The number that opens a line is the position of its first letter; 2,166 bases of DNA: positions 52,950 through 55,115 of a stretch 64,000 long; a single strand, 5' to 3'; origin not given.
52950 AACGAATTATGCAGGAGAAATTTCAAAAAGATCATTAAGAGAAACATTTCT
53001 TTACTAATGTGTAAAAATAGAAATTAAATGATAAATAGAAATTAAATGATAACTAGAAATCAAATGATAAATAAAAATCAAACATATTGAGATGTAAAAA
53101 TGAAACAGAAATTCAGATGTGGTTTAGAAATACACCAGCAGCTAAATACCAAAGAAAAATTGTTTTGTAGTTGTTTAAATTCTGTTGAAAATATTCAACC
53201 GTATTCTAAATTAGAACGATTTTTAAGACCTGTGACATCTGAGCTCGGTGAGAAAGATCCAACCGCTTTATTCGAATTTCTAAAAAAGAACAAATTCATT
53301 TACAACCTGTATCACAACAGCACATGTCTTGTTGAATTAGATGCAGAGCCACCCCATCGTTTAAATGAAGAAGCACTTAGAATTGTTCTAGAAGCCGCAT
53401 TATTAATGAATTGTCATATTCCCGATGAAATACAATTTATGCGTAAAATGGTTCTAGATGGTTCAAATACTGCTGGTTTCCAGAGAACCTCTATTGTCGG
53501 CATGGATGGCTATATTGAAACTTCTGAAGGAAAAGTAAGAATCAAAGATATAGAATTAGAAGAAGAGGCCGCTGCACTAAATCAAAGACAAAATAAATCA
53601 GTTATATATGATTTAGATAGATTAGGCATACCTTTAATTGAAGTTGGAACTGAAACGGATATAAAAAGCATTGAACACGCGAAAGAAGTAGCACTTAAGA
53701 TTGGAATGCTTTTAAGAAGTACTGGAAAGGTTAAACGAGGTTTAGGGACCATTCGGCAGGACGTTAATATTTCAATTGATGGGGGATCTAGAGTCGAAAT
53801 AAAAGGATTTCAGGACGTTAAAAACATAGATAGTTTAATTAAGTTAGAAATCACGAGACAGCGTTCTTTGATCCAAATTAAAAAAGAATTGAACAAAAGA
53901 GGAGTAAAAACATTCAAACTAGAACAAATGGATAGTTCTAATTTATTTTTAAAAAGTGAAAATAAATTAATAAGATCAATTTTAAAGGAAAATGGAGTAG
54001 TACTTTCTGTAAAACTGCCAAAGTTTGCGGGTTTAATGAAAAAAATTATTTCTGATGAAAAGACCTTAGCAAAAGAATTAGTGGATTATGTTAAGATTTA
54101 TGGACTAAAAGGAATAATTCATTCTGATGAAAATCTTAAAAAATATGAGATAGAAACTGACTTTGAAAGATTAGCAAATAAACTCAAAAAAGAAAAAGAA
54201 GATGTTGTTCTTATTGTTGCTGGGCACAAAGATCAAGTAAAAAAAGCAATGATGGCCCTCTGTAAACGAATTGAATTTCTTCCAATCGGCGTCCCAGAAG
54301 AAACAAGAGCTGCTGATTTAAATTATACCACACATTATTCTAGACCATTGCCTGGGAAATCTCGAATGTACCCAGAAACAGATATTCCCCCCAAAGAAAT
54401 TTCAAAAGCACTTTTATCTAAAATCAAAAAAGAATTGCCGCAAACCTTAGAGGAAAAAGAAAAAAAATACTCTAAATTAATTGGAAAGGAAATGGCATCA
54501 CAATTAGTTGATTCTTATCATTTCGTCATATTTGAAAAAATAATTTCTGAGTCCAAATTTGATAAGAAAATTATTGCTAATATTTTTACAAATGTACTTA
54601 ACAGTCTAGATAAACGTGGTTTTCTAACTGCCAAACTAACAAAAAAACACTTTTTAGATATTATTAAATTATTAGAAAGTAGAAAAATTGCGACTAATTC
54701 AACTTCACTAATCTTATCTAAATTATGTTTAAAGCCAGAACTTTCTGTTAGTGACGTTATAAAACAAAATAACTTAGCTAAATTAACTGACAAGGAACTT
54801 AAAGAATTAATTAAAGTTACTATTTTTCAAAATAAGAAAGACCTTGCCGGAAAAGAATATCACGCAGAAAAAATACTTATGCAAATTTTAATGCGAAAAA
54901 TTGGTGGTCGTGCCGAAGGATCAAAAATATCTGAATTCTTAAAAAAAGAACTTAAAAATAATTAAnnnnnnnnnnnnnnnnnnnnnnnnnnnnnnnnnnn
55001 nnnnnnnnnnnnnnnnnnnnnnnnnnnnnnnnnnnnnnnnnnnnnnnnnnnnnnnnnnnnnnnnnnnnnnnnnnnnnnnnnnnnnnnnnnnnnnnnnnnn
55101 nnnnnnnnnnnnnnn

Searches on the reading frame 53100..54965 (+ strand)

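Call 14: search_protein_families(library=pfam, proteins=[window:53100-54965:+], max_evalue=0.001)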
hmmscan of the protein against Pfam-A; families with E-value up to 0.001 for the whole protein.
window:53100-54965:+ (621 aa): 3 families
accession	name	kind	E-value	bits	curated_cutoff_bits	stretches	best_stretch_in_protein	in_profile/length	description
PF02934.20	GatB_N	-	1.8e-59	201.6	23.4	1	7-439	3-276/277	GatB/GatE catalytic domain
PF02637.23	GatB_Yqey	-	1e-15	58.4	27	1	478-618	3-148/148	GatB domain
PF02938.19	GAD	-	1.4e-10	41.7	23.4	1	291-384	1-95/95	GAD domain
